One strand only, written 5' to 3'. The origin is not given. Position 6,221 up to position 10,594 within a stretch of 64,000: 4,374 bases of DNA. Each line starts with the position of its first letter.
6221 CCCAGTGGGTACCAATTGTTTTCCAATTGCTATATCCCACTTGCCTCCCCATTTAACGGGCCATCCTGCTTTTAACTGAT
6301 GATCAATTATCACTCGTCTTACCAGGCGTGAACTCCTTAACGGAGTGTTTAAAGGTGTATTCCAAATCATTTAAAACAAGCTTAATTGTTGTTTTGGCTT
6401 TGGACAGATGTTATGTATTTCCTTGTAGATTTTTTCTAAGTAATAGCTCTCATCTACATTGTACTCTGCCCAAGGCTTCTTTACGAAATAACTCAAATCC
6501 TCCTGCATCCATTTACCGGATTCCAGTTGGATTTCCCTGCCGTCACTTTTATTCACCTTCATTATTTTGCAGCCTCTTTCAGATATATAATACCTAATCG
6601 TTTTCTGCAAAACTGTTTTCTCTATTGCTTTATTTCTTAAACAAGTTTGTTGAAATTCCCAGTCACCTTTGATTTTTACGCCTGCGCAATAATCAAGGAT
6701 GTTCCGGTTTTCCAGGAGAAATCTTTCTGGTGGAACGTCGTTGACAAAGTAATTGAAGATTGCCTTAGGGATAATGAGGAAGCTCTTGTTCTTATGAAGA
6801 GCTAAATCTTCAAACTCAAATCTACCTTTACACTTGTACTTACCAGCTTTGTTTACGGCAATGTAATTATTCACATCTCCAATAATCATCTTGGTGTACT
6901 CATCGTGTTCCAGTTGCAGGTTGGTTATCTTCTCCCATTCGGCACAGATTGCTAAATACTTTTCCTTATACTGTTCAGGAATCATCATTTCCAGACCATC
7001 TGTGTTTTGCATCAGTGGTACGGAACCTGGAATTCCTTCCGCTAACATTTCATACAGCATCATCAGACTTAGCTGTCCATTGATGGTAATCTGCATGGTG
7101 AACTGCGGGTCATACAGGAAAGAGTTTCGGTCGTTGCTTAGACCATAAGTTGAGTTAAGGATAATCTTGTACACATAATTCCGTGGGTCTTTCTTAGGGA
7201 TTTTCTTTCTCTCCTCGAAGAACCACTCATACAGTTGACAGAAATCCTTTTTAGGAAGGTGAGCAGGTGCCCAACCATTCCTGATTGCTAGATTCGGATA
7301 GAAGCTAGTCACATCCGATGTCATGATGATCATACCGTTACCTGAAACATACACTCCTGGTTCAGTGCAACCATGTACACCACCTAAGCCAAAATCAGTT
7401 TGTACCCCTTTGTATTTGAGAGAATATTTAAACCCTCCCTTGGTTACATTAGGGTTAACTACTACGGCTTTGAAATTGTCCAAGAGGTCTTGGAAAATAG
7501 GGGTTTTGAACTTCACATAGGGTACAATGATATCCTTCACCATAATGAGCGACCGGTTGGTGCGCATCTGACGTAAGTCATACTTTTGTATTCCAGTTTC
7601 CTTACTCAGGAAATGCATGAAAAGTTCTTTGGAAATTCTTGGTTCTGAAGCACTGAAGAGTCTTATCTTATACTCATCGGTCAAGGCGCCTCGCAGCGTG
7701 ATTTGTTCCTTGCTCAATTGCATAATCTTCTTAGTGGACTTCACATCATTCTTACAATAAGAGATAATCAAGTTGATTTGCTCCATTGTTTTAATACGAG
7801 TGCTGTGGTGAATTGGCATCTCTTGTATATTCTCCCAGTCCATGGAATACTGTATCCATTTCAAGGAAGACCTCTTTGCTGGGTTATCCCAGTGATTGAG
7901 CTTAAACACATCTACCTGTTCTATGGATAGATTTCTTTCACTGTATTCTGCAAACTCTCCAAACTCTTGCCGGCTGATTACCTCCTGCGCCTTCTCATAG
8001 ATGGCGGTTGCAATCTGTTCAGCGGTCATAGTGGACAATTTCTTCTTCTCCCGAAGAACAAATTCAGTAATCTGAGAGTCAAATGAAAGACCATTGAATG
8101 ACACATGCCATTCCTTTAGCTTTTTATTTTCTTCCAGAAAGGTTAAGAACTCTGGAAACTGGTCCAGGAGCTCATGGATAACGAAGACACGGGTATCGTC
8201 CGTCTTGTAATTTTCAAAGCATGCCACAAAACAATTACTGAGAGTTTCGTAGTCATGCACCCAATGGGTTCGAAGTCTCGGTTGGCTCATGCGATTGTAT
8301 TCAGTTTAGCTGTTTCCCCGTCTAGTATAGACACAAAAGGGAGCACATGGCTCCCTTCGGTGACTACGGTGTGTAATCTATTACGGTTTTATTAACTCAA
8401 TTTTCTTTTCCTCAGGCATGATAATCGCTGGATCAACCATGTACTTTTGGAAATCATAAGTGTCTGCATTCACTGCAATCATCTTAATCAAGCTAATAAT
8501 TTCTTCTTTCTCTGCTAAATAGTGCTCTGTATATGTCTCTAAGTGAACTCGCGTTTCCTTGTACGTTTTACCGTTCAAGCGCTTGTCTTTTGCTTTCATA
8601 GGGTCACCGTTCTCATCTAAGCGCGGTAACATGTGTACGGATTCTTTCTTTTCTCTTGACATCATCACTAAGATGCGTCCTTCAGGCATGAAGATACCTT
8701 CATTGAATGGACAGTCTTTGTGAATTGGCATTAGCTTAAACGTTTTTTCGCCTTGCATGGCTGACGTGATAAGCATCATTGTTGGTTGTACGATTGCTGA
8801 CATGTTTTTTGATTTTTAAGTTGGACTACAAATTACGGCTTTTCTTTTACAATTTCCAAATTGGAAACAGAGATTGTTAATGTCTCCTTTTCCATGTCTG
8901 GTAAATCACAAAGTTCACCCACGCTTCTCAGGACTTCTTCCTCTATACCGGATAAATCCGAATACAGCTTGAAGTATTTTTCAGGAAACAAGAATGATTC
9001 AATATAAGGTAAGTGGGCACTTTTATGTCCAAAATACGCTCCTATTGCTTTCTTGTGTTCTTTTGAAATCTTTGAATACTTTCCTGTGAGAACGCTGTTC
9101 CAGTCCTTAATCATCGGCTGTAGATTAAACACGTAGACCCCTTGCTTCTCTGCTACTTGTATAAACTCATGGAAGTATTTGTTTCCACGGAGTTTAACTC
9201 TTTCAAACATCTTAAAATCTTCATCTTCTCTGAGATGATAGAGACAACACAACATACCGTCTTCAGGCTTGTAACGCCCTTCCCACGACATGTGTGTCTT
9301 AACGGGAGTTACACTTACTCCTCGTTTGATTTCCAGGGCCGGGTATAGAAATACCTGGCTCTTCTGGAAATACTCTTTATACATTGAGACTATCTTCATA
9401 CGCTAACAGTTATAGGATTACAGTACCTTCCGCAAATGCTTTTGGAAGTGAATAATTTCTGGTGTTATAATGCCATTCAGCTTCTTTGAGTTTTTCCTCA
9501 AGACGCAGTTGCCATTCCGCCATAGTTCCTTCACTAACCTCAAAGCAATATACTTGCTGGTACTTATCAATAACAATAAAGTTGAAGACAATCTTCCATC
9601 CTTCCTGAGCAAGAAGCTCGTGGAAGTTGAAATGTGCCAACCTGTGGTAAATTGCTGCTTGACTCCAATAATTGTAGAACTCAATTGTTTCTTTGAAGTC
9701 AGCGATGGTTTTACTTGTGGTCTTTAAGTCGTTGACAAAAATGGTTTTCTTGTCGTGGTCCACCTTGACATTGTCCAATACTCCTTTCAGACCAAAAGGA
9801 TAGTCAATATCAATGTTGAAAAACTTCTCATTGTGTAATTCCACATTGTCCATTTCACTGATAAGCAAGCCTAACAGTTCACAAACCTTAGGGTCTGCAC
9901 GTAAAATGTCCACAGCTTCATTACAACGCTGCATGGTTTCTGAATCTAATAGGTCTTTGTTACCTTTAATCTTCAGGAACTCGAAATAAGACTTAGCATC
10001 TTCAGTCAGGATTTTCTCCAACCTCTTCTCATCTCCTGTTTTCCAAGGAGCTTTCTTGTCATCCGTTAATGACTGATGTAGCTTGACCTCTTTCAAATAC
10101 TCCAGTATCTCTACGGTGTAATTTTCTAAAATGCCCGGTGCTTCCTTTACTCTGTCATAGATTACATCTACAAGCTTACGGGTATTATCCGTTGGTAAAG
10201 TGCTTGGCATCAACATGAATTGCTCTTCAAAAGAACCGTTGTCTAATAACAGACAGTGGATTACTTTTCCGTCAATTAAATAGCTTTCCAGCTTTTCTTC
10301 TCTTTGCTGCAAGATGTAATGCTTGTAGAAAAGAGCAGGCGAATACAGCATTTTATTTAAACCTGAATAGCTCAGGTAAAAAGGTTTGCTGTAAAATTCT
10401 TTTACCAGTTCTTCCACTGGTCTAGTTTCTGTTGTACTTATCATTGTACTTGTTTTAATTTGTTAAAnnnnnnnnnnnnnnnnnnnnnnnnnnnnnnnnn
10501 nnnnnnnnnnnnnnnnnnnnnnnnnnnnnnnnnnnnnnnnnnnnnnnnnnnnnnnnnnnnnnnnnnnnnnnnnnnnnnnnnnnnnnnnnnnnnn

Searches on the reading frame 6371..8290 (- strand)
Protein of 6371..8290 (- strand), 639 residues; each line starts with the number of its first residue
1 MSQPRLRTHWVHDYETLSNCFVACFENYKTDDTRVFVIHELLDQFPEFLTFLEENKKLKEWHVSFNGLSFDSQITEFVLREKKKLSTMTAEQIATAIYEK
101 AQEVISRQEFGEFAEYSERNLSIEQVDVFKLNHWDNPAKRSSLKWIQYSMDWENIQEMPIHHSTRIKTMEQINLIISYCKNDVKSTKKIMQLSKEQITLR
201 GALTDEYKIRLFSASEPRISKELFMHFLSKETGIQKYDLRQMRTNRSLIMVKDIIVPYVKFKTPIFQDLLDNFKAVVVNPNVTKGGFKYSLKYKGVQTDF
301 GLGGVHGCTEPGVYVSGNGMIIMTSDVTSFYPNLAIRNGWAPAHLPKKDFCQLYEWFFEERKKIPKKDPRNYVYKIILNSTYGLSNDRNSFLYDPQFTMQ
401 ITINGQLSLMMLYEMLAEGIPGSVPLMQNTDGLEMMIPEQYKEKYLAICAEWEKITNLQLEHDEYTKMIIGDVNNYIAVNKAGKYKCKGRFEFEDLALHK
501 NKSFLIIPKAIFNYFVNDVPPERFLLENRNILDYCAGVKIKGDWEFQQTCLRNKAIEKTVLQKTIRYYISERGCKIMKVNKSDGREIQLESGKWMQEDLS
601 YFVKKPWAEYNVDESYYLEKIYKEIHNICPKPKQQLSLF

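Call 12: search_protein_families(library=phrogs, proteins=[window:6371-8290:-], max_evalue=0.00001)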
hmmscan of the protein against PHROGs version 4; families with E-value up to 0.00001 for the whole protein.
window:6371-8290:- (639 aa): 4 families
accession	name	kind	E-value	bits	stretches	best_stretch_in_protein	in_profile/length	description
phrog_1252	-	DNA, RNA and nucleotide metabolism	1.7e-141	474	1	6-632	51-655/663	DNA polymerase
phrog_18505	-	DNA, RNA and nucleotide metabolism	2.7e-45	156.1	1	342-574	9-241/349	DNA polymerase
phrog_262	-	DNA, RNA and nucleotide metabolism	7e-07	28.7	1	361-420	503-562/856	DNA polymerase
phrog_15833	-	DNA, RNA and nucleotide metabolism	7.9e-06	26.7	0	491-580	11-102/192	DNA polymerase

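Call 34: search_dna_similar(query=window:6371-8290:-, collection=phages, mode=protein, max_rows=15)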
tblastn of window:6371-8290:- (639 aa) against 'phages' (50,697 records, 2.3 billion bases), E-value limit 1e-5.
Records with a match: 965; places in all: 968; records where one place covers at least 80% of the query: 587.
Best place of each record, by identity: <60% 965.
By first word of the organism name: Enterococcus 127; Rheinheimera 115; Pseudomonas 98; Vibrio 90; Klebsiella 77; Escherichia 56; uncultured 41; Leuconostoc 39; Rhodobacter 30; Flavobacterium 29; and 61 more.
By host as written in the record: - 127; Rheinheimera sp. BAL341 115; Klebsiella pneumoniae 46; Enterococcus faecalis 39; Pseudomonas aeruginosa 31; Rhodobacter capsulatus YW1 30; Escherichia coli 23; Enterococcus faecium 14; and 268 more.
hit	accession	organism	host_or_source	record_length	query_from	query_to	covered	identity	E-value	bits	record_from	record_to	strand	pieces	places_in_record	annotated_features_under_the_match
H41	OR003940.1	Phage DSL-LC05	Gammaproteobacteria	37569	10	629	97%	34.2%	5e-82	288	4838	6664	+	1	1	DNA polymerase family B | nucelotide kinase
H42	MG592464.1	Vibrio phage 1.089.O._10N.261.51.F9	Vibrio lentus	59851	11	579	89%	36.8%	1e-91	316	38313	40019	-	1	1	hypothetical protein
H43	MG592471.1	Vibrio phage 1.098.O._10N.286.51.B9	Vibrio lentus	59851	11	579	89%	36.8%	1e-91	316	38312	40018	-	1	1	hypothetical protein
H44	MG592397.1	Vibrio phage 1.012.O._10N.261.48.C12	Vibrio lentus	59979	11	579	89%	36.8%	1e-91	316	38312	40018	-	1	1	hypothetical protein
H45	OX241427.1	Vibrio phage 141O35-1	Oyster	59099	11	579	89%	36.6%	1e-91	316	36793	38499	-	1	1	ribonuclease H-like domain protein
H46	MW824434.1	Vibrio phage PS65A.1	Vibrio crassostreae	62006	11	579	89%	36.6%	2e-91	316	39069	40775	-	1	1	hypothetical protein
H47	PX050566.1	Acinetobacter phage vB_AciJM_313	Acinetobacter johnsonii CEMTC 8123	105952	10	626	97%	33.6%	2e-46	317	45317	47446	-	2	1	DNA polymerase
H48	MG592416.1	Vibrio phage 1.032.O._10N.261.54.F5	Vibrio splendidus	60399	11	579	89%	36.4%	2e-90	313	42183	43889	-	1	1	hypothetical protein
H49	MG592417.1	Vibrio phage 1.033.O._10N.222.49.B8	Vibrio lentus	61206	11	579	89%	36.4%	3e-90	312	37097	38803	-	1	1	hypothetical protein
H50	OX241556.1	Vibrio phage 141E35-1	Seawater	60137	12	579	89%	36.5%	6e-91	314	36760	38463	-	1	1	ribonuclease H-like domain protein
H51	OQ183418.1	Pseudomonas phage vB_PpS_SYP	Pseudomonas plecoglossicida XSDHY-P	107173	10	628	93%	34.8%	8e-49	303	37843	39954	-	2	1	putative DNA polymerase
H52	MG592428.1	Vibrio phage 1.046.O._10N.286.52.E3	Vibrio splendidus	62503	11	579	89%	36.2%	2e-90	313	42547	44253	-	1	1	ribonuclease H-like domain protein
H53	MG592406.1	Vibrio phage 1.022.O._10N.286.45.A10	Vibrio splendidus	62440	11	579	89%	36.2%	8e-90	311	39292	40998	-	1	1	ribonuclease H-like domain protein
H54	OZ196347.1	Vibrio phage K389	Seawater and oysters mix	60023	11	579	89%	36.1%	2e-90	313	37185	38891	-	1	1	DNA polymerase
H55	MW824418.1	Vibrio phage 268E42.1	Vibrio crassostreae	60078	11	579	89%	36.1%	3e-90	312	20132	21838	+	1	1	hypothetical protein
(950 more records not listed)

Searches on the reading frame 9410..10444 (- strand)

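Call 12: search_protein_families(library=phrogs, proteins=[window:9410-10444:-], max_evalue=0.00001)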
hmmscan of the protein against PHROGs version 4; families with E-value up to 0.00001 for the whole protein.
window:9410-10444:- (344 aa): 3 families
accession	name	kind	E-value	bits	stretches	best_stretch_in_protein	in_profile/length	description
phrog_412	-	DNA, RNA and nucleotide metabolism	4.9e-22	79.8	1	16-305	148-364/440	exonuclease VIII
phrog_69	-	DNA, RNA and nucleotide metabolism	8.1e-08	32.7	0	23-322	89-298/501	exonuclease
phrog_607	-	DNA, RNA and nucleotide metabolism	4.4e-06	26.2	0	10-334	580-859/883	exonuclease VII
